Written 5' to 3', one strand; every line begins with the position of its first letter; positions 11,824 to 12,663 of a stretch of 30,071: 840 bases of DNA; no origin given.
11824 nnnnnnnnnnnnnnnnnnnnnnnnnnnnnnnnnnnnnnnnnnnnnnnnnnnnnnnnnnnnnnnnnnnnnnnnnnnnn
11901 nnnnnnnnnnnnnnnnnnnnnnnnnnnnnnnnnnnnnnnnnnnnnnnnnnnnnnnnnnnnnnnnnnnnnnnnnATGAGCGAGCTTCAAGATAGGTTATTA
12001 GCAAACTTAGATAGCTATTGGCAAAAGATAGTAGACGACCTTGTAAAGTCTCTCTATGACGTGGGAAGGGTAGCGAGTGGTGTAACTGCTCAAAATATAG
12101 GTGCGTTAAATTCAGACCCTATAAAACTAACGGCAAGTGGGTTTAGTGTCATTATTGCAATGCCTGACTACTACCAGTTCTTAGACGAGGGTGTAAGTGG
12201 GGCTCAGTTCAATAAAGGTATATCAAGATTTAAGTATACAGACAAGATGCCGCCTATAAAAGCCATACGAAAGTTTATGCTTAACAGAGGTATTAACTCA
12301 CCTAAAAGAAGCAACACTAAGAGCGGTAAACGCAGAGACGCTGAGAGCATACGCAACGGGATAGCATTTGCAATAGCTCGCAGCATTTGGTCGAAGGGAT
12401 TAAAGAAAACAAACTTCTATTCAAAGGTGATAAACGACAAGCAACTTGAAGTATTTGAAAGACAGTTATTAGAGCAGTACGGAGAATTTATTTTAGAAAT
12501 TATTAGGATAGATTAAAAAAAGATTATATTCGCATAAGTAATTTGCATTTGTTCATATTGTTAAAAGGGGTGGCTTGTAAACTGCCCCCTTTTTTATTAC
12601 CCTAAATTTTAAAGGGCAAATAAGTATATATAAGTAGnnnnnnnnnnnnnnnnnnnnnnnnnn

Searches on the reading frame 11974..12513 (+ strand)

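Call 23: search_protein_families(library=phrogs, proteins=[window:11974-12513:+], max_evalue=0.001)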
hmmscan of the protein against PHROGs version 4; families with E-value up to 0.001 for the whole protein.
window:11974-12513:+ (180 aa): 1 family
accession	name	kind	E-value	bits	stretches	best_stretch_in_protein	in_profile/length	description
phrog_29822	-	unknown function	4.4e-06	28.3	1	27-170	22-153/162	-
